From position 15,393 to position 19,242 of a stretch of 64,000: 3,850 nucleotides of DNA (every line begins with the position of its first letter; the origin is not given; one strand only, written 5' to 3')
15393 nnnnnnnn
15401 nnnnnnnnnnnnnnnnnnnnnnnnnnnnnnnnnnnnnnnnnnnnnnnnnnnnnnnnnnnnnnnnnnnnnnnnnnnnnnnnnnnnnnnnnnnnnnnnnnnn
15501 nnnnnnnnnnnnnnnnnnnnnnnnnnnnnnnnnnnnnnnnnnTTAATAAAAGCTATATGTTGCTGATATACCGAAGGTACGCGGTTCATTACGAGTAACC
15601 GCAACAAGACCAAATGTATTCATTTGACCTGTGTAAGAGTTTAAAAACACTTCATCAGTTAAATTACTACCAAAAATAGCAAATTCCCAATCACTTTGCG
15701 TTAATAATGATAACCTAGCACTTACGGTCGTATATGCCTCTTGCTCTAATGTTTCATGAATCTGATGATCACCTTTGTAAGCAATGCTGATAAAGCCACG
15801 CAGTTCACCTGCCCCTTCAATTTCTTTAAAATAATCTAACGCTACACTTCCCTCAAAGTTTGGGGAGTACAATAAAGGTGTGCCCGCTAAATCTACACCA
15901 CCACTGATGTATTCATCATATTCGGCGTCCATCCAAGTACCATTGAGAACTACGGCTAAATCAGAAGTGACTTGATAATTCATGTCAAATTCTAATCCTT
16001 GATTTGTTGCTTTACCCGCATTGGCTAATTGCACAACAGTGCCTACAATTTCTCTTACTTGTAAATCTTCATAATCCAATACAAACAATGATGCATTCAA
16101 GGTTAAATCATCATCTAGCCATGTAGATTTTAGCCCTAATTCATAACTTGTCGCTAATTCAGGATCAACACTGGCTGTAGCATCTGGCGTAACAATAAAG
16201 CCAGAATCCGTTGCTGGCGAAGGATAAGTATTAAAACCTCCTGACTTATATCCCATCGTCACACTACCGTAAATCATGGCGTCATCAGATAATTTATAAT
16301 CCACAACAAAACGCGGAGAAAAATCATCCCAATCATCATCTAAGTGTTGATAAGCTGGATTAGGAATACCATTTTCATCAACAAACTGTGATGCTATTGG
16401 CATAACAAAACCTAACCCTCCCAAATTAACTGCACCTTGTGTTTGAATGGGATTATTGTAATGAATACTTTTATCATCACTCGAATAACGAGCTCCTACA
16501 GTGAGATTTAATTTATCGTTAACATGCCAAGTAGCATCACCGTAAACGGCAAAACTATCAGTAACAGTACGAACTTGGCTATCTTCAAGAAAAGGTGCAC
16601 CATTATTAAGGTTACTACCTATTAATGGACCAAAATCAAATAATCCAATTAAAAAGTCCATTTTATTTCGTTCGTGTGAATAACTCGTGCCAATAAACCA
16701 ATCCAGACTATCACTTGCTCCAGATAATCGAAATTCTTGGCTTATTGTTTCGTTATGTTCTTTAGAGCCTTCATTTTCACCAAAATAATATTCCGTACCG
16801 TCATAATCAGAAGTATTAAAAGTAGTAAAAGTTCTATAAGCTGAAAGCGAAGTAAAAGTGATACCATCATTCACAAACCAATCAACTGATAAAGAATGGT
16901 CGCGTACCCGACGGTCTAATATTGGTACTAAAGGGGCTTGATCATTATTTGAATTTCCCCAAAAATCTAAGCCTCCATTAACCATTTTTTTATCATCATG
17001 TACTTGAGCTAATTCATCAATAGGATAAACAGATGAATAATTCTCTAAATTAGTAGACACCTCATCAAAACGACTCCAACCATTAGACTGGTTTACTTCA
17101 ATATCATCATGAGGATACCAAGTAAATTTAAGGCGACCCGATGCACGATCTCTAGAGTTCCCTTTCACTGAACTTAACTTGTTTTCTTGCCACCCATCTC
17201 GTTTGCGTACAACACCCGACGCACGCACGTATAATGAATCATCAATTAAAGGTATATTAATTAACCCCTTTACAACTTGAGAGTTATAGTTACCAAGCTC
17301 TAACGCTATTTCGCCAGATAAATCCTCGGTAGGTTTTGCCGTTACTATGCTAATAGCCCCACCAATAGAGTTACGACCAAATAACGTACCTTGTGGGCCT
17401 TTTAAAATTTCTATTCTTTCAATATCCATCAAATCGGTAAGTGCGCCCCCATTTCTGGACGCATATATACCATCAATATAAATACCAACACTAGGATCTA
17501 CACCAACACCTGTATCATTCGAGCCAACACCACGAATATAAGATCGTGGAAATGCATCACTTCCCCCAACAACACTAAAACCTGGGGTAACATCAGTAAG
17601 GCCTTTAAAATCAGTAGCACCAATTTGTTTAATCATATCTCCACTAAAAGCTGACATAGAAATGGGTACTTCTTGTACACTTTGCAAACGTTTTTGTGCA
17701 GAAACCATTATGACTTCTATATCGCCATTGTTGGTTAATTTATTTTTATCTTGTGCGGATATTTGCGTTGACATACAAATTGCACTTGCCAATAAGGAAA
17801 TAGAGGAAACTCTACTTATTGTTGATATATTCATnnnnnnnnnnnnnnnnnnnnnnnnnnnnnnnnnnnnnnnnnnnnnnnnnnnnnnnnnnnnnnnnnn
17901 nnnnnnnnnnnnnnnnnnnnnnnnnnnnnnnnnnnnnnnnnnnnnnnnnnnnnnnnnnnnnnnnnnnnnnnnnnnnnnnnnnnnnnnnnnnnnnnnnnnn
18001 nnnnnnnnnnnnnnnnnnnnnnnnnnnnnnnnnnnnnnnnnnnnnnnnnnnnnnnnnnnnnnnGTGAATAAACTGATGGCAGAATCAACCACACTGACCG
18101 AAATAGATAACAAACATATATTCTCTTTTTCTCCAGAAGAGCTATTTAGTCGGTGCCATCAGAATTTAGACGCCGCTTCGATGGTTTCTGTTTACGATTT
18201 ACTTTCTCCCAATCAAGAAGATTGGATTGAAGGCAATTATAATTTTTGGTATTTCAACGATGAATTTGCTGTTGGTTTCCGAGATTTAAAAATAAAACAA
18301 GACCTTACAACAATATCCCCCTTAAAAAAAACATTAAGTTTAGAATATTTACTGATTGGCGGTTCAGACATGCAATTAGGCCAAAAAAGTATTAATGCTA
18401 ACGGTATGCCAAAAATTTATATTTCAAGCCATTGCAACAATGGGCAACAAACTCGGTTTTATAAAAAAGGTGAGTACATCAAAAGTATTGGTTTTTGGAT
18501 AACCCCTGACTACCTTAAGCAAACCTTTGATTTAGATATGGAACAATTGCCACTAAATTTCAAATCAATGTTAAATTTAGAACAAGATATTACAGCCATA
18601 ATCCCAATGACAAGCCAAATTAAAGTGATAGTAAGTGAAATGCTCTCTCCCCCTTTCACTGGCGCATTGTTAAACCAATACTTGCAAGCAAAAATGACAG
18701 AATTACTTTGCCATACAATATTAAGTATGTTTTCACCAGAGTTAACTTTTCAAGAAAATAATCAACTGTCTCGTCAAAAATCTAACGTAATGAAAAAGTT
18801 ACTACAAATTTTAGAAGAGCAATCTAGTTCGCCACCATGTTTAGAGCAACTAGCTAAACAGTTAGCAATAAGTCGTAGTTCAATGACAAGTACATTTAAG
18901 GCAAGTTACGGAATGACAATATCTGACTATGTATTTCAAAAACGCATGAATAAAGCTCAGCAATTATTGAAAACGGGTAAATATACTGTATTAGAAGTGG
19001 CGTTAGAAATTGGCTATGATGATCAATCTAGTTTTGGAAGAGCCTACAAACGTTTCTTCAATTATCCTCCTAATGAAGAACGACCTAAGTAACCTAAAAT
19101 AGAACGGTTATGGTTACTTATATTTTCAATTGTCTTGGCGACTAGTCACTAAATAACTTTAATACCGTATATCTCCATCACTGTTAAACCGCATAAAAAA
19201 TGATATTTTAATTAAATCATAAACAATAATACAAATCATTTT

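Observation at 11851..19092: Candidate 'proline-peptide utilization locus': TBDR + S28 prolyl peptidase + amidohydrolase + cyclophilin under a divergent AraC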

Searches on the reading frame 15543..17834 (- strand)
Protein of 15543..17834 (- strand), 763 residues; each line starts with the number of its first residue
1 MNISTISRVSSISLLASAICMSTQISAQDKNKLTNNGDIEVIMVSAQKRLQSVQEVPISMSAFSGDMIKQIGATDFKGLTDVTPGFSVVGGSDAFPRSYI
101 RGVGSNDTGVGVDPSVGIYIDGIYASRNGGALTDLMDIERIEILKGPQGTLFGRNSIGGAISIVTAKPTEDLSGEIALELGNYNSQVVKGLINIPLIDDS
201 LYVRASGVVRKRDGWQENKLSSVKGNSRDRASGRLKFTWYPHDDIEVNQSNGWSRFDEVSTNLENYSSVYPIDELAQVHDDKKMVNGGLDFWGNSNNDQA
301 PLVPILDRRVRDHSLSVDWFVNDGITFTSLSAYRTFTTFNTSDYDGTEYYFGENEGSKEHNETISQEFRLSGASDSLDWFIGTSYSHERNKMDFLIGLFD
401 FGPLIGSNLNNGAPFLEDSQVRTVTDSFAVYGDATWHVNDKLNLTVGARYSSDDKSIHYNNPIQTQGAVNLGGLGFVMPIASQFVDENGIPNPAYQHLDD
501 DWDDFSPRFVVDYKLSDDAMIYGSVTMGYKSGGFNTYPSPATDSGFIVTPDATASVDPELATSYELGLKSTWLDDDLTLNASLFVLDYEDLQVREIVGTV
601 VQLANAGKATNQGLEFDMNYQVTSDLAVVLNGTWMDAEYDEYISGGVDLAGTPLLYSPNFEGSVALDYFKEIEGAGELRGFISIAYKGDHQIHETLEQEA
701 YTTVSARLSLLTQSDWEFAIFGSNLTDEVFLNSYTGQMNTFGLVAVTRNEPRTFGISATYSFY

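Call 3: search_protein_families(library=pfam, proteins=[window:15543-17834:-])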
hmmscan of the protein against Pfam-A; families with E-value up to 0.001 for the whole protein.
window:15543-17834:- (763 aa): 3 families
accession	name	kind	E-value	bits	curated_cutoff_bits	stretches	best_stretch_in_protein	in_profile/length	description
PF00593.30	TonB_dep_Rec_b-barrel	-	1.7e-41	143.9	27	1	239-725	2-436/436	TonB dependent receptor-like, beta-barrel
PF07715.20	Plug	-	6.8e-18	65.6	23.9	1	53-160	2-107/107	TonB-dependent Receptor Plug Domain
PF25183.1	OMP_b-brl_4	-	6.1e-09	35.3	30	1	389-555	339-488/838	Outer membrane beta barrel domain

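Call 4: search_protein_families(library=ncbifam, proteins=[window:15543-17834:-])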
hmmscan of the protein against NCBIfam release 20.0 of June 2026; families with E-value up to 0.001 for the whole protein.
window:15543-17834:- (763 aa): 28 families (the best 25 are shown)
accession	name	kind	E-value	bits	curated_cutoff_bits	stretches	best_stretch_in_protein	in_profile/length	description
TIGR01783.1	TonB-siderophor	subfamily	7.5e-48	163.6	223.5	1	56-762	2-649/649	TonB-dependent siderophore receptor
TIGR01785.1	TonB-hemin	subfamily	2.1e-30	105.8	316.85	1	40-638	2-562/677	TonB-dependent heme/hemoglobin receptor family protein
NF010010.0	PRK13483.1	equivalog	1.2e-23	83.1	927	1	15-249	9-250/660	ligand-gated channel protein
NF010012.0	PRK13486.1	equivalog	8.6e-22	77.3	924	2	10-221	17-219/696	TonB-dependent receptor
TIGR01786.1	TonB-hemlactrns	subfamily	3e-21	75.5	323.75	2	40-168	4-136/719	TonB-dependent hemoglobin/transferrin/lactoferrin family receptor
NF053590.1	TonB_dep_TOL0244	equivalog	3.8e-18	65.4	645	2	553-729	409-579/604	TOL_0244 family TonB-dependent receptor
NF010038.0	PRK13513.1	equivalog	4.7e-17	61.8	942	1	12-255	11-256/659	ligand-gated channel protein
NF007349.0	PRK09840.1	equivalog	2.8e-16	58.7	686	2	11-187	24-196/760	catecholate siderophore receptor Fiu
NF010651.0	PRK14050.1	equivalog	7.6e-14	50.7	884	2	45-173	68-193/730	TonB-dependent siderophore receptor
NF041535.1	TonB_rec_PqqU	equivalog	9.7e-14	50.6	1200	2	501-737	418-646/676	TonB-dependent receptor PqqU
NF007478.2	PRK10064.1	equivalog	2.1e-13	49.4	745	1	13-294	11-297/663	catecholate siderophore receptor CirA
NF007465.0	PRK10044.1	equivalog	7.7e-13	47.5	803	1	47-245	70-260/726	ferrichrome porin FhuA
NF047944.1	FoxamRcptFoxA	equivalog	1.1e-12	47.1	1300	1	16-214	11-212/697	ferrioxamine B receptor FoxA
NF050067.1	TonBEntbctnRecCfrA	equivalog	1.6e-12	46.6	1200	1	20-179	13-171/698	TonB-dependent ferric enterobactin receptor CfrA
NF049944.1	TonB_dep_PUIUD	equivalog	2.5e-12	46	850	2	424-643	390-579/686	TonB-dependent receptor, PUIUD motif-type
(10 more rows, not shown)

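Call 83: search_solved_structures(query=window:15543-17834:-, max_evalue=0.00001)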
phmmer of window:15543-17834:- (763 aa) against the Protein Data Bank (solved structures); distinct sequences matched with E-value up to 0.00001: 29.
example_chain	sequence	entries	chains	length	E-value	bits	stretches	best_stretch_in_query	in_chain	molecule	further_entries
4epa_A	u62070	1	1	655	1.2e-28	103.3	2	37-241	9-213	Pesticin receptor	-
8the_A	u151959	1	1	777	3.4e-12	48.9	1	43-172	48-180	Heme/hemoglobin uptake outer membrane receptor PhuR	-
5fp1_A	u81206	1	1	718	3.3e-11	45.7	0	33-186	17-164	TONB-DEPENDENT SIDEROPHORE RECEPTOR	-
2hdf_A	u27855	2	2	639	3.9e-11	45.4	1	38-264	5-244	Colicin I receptor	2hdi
6bpm_C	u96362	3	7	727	5.5e-11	45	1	53-205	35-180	Catecholate siderophore receptor Fiu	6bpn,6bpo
9nn6_A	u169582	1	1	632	1.7e-10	43.3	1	43-264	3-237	Colicin I receptor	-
6v81_A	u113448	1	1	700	3.2e-10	42.4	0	38-170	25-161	Probable TonB-dependent receptor YncD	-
9c4o_A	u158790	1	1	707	4.3e-10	42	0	36-170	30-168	Pyrroloquinoline quinone transporter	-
6i96_A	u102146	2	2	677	4.5e-10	41.9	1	54-187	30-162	Metal-pseudopaline receptor CntO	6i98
6i97_A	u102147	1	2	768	5.5e-10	41.7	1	46-187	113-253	Metal-pseudopaline receptor CntO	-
6z8a_A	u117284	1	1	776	5.7e-10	41.6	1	46-187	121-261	Ferrioxamine receptor FoxA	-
8b43_A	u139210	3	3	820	6.8e-10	41.3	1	47-187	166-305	Metal-pseudopaline receptor CntO | Ferrioxamine receptor FoxA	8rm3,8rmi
4cu4_A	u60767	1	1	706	7.8e-10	41.1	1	51-244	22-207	FERRICHROME-IRON RECEPTOR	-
1fcp_A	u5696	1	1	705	7.9e-10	41.1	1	51-244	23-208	PROTEIN (FERRIC HYDROXAMATE UPTAKE RECEPTOR)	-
1fi1_A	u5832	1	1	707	7.9e-10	41.1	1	51-244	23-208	FERRICHROME-IRON RECEPTOR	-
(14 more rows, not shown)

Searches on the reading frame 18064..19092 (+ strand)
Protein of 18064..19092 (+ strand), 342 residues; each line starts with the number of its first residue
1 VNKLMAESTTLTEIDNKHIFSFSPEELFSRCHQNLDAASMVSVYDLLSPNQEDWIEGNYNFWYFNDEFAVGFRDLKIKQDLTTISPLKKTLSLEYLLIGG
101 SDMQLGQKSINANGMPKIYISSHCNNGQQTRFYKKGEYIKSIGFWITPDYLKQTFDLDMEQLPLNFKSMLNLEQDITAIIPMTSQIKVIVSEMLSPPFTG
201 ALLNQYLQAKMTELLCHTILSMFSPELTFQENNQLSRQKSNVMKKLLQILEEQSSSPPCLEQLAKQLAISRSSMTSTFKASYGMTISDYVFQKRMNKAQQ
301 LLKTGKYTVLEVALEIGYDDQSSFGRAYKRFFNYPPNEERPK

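Call 3: search_protein_families(library=pfam, proteins=[window:18064-19092:+])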
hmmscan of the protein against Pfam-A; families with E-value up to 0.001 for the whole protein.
window:18064-19092:+ (342 aa): 2 families
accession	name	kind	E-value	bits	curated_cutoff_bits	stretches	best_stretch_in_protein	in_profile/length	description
PF12833.13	HTH_18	-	5.3e-20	71.9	33.6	1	263-340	1-78/80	Helix-turn-helix domain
PF00165.29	HTH_AraC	-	1.6e-11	44.4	26.6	1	260-290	11-41/42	Bacterial regulatory helix-turn-helix proteins, AraC family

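Call 4: search_protein_families(library=ncbifam, proteins=[window:18064-19092:+])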
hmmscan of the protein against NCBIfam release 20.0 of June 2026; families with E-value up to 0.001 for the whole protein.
window:18064-19092:+ (342 aa): 32 families (the best 25 are shown)
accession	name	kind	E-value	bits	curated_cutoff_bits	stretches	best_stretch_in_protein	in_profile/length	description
TIGR04094.1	adjacent_YSIRK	equivalog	8.4e-15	54.6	200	1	235-335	279-378/383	YSIRK-targeted surface antigen transcriptional regulator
NF007860.0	PRK10572.1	equivalog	1.7e-14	53.4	208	1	209-340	151-282/292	arabinose operon transcriptional regulator AraC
NF006902.0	PRK09393.1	equivalog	6e-13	48.7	425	1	236-340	214-319/327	transcriptional regulator FtrA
NF011732.0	PRK15185.1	equivalog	7.3e-13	48.5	354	1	235-336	200-300/309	transcriptional regulator HilD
NF010025.2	PRK13500.1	equivalog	1.7e-12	47.5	525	1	207-336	143-271/282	HTH-type transcriptional activator RhaR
NF049932.1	TranspRegBtr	equivalog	1.9e-12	46.5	900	1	238-333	161-256/531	bacillibactin transport transcriptional regulator Btr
NF010028.0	PRK13503.1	equivalog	2.5e-12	46.8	288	1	213-340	147-270/278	HTH-type transcriptional activator RhaS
NF049968.1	QhpR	equivalog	4.2e-12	45.8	250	1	234-339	179-283/284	AraC-like transcriptional regulator QhpR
NF047788.1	TransRegPocR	equivalog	6.4e-12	45.3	500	1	230-340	178-288/296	transcriptional regulator PocR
NF007584.0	PRK10219.1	equivalog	1.1e-11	45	174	1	240-340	4-104/107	superoxide response transcriptional regulator SoxS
NF052371.1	TransRegGbdRPseu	equivalog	1.8e-11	43.7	480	1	238-340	222-324/365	choline metabolism transcriptional regulator GbdR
NF047455.1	TF_Staph_AryK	equivalog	1.8e-11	43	850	1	112-340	43-256/759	transcriptional regulator AryK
NF010027.0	PRK13502.1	equivalog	2.4e-10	40.4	384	1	208-330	144-265/282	HTH-type transcriptional activator RhaR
NF012228.1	RobA_TF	equivalog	3.3e-10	39.9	380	1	240-337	2-99/286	MDR efflux pump AcrAB transcriptional activator RobA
NF012144.2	ramA_TF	equivalog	3.4e-10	40.3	180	1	240-340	4-104/108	RamA family antibiotic efflux transcriptional regulator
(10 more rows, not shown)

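Call 91: search_solved_structures(query=window:18076-19092:+, max_evalue=0.01)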
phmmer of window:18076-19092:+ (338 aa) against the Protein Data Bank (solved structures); distinct sequences matched with E-value up to 0.01: 17.
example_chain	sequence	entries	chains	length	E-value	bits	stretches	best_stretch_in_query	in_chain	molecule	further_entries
3lsg_A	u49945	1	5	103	4.7e-11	45.9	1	240-336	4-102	Two-component response regulator yesN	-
12aw_A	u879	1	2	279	1.3e-10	44.5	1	227-337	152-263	HYBRID TWO-COMPONENT SYSTEM PROTEIN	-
3oio_A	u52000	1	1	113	9.6e-10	41.6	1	241-337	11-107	Transcriptional regulator (AraC-type DNA-binding domain-containing proteins)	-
7w5w_J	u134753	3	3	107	5.5e-09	39.2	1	237-336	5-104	Regulatory protein SoxS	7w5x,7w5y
1xs9_A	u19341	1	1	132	6.1e-09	39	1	238-336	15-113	Multiple antibiotic resistance protein marA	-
1bl0_A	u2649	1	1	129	6.9e-09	38.8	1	239-336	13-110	PROTEIN (MULTIPLE ANTIBIOTIC RESISTANCE PROTEIN)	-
6swi_A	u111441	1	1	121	4.3e-07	32.9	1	237-336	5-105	Two-component response regulator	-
7vwy_G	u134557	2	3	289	2.8e-06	30.3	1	236-332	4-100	Right origin-binding protein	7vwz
2k9s_A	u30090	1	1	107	3.3e-06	30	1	252-336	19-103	Arabinose operon regulatory protein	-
1d5y_A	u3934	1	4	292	4e-06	29.7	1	237-332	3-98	ROB TRANSCRIPTION FACTOR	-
7bef_G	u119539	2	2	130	4.6e-06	29.6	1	237-336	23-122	Transcriptional activator RamA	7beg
5chh_A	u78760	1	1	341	1.3e-05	28.1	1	227-335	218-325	AraC family transcriptional regulator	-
3oou_A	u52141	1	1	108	0.00013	24.8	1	234-336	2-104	Lin2118 protein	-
3mn2_A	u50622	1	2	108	0.00062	22.6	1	236-335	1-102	probable AraC family transcriptional regulator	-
4fe4_A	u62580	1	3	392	0.0012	21.7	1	256-336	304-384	Xylose operon regulatory protein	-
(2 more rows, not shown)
